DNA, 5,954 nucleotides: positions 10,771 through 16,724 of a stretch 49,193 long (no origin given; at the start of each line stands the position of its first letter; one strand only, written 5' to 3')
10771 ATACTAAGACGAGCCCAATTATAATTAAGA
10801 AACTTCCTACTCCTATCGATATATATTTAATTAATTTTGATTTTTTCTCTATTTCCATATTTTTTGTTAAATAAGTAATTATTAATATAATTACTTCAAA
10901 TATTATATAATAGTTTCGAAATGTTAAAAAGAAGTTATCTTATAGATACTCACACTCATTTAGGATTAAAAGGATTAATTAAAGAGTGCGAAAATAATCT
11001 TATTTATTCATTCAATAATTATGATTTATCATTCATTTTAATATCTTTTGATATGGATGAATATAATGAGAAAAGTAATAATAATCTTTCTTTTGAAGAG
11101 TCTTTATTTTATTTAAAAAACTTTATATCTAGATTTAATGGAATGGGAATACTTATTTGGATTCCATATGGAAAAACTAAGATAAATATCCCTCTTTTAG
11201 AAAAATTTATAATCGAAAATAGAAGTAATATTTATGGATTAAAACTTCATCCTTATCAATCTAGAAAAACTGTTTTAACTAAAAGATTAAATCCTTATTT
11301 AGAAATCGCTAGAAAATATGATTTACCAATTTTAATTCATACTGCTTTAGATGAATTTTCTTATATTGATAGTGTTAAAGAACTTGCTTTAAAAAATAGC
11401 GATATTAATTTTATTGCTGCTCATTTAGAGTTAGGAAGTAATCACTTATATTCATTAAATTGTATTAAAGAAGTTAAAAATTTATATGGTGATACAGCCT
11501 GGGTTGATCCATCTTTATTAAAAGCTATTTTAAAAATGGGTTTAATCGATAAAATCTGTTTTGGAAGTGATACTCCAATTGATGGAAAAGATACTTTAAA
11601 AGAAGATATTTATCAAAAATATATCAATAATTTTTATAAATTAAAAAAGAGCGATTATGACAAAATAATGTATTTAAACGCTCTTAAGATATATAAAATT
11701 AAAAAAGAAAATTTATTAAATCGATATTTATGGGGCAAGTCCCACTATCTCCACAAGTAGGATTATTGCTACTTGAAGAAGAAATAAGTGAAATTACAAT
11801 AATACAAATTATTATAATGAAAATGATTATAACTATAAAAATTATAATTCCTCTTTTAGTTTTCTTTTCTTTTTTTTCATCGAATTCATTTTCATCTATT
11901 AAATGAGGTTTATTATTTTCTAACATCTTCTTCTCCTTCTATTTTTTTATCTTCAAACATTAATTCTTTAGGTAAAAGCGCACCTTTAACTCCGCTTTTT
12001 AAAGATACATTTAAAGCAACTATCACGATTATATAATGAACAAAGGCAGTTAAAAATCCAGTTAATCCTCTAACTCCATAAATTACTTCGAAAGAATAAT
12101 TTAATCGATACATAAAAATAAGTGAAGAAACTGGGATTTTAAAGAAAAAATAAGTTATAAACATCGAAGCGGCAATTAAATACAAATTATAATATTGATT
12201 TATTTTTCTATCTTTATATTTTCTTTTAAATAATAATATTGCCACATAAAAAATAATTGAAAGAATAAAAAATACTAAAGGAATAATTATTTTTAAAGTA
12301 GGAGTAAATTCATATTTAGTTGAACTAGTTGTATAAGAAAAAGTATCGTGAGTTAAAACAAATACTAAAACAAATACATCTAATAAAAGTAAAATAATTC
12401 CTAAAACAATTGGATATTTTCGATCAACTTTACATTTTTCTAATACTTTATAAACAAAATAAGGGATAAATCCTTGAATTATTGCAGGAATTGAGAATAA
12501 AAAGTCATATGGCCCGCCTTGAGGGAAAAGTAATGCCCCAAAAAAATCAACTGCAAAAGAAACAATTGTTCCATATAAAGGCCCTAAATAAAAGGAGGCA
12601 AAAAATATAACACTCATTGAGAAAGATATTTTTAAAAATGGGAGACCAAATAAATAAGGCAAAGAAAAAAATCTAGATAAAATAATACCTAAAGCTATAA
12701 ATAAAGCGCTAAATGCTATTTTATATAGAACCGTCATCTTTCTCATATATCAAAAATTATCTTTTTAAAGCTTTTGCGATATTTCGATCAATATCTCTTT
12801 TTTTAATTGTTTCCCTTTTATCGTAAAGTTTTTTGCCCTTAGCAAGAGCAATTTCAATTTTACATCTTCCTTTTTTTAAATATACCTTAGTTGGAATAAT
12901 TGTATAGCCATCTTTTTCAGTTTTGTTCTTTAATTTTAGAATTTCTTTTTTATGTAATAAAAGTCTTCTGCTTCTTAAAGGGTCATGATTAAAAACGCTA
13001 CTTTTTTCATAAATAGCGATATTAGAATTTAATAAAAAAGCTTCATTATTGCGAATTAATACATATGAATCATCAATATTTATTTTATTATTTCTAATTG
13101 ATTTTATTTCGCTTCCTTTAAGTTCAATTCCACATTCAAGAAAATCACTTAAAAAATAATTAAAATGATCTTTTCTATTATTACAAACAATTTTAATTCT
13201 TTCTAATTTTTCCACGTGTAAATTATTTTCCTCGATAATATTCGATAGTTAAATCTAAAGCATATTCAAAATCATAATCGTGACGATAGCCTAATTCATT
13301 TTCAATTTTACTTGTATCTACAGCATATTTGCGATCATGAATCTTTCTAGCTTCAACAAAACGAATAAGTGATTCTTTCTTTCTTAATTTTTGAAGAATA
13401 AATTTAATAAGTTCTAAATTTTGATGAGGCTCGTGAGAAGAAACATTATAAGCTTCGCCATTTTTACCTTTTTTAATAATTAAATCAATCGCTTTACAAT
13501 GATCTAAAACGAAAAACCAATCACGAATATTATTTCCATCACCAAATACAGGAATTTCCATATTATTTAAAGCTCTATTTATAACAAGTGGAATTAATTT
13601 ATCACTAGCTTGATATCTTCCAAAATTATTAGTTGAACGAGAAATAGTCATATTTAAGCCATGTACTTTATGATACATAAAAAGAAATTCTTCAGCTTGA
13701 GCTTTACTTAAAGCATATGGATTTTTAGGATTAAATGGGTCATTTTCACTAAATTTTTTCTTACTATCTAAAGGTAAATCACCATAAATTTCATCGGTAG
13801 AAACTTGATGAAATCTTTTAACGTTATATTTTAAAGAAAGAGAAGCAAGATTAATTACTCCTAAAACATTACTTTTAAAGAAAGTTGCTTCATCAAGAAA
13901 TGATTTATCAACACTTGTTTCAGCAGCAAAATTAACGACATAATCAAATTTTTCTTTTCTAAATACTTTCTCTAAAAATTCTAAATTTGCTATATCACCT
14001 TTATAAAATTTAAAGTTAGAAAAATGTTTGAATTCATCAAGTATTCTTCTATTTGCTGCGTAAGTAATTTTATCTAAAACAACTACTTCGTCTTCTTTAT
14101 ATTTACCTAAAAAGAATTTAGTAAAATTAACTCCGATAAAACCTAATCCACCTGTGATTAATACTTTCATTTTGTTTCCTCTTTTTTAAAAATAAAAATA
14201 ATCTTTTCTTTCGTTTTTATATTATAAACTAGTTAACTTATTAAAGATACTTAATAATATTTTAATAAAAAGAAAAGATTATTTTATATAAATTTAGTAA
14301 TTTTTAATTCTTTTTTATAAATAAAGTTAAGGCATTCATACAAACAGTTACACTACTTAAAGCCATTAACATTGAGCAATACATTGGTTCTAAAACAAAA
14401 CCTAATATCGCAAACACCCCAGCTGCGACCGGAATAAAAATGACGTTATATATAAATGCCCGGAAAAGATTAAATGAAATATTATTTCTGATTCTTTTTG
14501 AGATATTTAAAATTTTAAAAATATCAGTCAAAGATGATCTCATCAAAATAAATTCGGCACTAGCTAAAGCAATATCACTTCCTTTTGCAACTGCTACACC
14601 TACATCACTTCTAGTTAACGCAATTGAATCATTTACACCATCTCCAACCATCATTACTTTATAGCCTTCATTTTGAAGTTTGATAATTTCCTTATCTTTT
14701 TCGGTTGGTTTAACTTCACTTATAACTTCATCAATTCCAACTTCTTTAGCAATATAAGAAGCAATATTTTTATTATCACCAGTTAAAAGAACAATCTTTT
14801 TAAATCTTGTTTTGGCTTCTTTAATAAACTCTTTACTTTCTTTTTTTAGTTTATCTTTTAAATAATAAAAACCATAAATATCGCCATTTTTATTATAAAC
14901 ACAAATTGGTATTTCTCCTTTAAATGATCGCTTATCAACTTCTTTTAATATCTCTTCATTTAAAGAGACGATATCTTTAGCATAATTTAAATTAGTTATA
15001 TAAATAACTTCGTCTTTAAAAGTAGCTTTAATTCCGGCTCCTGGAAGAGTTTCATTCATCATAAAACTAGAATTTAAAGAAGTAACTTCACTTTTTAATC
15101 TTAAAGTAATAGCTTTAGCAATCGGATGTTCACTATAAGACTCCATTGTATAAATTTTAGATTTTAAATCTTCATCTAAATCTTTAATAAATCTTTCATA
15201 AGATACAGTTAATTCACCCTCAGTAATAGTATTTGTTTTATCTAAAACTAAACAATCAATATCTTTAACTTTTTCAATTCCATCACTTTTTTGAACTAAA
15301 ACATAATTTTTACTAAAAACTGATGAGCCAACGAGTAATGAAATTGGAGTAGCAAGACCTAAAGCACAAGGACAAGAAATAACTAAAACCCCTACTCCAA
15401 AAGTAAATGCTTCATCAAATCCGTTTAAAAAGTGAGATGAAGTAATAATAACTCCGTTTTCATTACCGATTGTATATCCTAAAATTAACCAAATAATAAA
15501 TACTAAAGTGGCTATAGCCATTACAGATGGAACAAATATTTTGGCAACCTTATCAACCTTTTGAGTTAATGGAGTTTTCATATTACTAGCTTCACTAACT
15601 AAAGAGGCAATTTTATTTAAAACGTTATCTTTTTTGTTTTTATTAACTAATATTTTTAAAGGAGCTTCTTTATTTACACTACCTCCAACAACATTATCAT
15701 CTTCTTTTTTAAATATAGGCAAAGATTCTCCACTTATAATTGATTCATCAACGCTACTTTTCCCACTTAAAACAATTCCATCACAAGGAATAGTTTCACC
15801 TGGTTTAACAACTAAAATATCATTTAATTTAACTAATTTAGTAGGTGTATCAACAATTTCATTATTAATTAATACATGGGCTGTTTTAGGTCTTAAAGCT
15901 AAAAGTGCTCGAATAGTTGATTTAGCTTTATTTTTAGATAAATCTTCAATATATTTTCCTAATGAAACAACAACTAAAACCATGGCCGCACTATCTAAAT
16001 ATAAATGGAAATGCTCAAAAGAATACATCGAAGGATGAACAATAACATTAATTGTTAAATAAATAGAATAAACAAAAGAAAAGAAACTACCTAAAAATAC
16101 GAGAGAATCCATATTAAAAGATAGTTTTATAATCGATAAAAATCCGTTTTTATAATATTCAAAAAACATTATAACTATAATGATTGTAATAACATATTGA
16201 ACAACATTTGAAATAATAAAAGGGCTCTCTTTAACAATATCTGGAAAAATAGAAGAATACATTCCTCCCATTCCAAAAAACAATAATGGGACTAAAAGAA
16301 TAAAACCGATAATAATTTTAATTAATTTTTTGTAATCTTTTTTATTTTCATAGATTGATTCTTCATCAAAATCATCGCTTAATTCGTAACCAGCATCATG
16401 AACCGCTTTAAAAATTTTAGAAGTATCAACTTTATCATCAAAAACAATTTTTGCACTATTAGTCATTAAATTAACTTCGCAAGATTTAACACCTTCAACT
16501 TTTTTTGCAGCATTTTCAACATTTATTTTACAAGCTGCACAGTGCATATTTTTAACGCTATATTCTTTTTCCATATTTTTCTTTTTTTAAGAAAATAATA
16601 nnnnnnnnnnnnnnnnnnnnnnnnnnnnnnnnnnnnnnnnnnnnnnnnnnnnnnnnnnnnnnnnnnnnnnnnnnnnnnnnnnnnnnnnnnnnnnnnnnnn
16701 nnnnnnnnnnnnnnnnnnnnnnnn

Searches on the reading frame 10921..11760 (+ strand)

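Call 25: search_protein_families(library=pfam, proteins=[window:10921-11760:+], max_evalue=0.00001)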
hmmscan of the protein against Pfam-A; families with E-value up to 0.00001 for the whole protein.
window:10921-11760:+ (279 aa): 1 family
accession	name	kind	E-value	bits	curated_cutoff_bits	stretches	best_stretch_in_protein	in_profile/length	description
PF04909.20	Amidohydro_2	-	6.1e-11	43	26.4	1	106-260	109-289/289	Amidohydrolase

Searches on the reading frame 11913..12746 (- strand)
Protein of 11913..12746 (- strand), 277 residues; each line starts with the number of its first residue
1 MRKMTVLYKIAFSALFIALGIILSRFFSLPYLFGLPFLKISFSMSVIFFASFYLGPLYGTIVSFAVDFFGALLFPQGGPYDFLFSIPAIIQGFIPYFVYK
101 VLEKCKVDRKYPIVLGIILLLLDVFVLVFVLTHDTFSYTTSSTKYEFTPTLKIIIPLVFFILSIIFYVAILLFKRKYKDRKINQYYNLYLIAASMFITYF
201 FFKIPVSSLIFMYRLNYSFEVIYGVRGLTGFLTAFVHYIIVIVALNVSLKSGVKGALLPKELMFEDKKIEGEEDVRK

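Call 26: search_protein_families(library=pfam, proteins=[window:11913-12746:-], max_evalue=0.00001)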
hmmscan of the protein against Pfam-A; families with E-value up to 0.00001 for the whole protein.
window:11913-12746:- (277 aa): 2 families
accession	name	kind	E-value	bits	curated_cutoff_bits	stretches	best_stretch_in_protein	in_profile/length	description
PF12822.12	ECF_trnsprt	-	4.7e-12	46.7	30.7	1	9-131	2-122/169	ECF transporter, substrate-specific component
PF07155.17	ECF-ribofla_trS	-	1.4e-07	32.2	26.7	1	8-162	5-161/172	ECF-type riboflavin transporter, S component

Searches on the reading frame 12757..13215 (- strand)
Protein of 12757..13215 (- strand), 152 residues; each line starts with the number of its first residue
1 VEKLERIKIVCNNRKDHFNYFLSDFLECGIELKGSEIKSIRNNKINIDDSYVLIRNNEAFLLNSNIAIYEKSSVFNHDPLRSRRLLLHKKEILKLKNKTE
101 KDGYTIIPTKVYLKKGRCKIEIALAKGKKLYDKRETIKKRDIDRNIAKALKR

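Call 26: search_protein_families(library=pfam, proteins=[window:12757-13215:-], max_evalue=0.00001)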
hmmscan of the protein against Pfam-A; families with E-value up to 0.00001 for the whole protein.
window:12757-13215:- (152 aa): 1 family
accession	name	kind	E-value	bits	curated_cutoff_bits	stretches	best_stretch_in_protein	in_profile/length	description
PF01668.23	SmpB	-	3.1e-57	193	27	1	10-151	1-142/143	SmpB protein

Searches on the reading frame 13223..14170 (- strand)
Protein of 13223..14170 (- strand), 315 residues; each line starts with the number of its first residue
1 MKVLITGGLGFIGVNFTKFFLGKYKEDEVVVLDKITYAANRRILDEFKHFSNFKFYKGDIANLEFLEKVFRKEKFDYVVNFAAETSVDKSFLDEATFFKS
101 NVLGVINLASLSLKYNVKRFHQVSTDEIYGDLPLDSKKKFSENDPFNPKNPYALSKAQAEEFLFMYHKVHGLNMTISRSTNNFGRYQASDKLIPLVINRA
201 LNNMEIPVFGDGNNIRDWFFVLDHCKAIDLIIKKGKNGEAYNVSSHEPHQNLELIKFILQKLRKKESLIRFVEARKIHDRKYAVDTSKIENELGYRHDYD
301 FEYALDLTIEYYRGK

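Call 26: search_protein_families(library=pfam, proteins=[window:13223-14170:-], max_evalue=0.00001)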
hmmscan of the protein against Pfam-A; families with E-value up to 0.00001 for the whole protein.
window:13223-14170:- (315 aa): 6 families
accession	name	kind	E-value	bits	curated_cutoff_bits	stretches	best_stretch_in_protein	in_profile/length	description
PF16363.11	GDP_Man_Dehyd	-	1.6e-64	218.9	27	1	4-304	1-328/332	GDP-mannose 4,6 dehydratase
PF01370.27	Epimerase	-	2.6e-58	197.7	20.9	1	3-243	1-239/240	NAD dependent epimerase/dehydratase family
PF04321.23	RmlD_sub_bind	-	5.1e-18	65.6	27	1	1-211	1-178/287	RmlD substrate binding domain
PF01073.25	3Beta_HSD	-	1e-15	58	22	1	4-259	1-265/280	3-beta hydroxysteroid dehydrogenase/isomerase family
PF02719.21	Polysacc_synt_2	-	7.3e-14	52.1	20.2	1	3-127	1-130/293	Polysaccharide biosynthesis protein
PF07993.18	NAD_binding_4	-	4e-12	46.3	20.1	1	5-180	1-205/258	Male sterility protein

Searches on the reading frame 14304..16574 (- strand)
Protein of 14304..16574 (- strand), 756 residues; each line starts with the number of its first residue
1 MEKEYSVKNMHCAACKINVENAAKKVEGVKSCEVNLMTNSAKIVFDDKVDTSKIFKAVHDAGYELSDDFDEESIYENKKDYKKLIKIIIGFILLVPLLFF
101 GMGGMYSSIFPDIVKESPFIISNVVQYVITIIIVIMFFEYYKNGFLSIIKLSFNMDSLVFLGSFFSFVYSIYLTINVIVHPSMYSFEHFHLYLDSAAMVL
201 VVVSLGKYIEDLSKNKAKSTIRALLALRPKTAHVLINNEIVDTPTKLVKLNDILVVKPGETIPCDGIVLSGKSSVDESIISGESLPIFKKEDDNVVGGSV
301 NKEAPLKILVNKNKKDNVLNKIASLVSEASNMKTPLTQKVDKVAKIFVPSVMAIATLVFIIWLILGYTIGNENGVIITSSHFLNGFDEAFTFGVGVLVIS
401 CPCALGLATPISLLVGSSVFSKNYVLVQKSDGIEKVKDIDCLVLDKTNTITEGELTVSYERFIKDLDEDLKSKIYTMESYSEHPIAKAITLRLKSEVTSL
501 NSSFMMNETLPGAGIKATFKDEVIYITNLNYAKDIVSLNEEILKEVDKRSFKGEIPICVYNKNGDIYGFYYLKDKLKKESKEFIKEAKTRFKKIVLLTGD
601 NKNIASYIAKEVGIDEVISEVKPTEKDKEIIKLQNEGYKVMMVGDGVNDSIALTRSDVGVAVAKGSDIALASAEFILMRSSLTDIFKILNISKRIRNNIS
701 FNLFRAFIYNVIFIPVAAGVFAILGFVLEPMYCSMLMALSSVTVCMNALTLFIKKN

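Call 26: search_protein_families(library=pfam, proteins=[window:14304-16574:-], max_evalue=0.00001)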
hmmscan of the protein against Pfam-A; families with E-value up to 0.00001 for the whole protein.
window:14304-16574:- (756 aa): 3 families
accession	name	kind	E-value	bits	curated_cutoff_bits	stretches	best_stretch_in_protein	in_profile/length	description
PF00122.25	E1-E2_ATPase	-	1e-48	165.7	28.1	1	227-422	2-180/181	E1-E2 ATPase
PF00702.32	Hydrolase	-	8.4e-24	85.5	26.4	1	439-655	1-189/191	haloacid dehalogenase-like hydrolase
PF00403.32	HMA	-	1.5e-12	48.1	24.8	1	5-64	2-62/62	Heavy-metal-associated domain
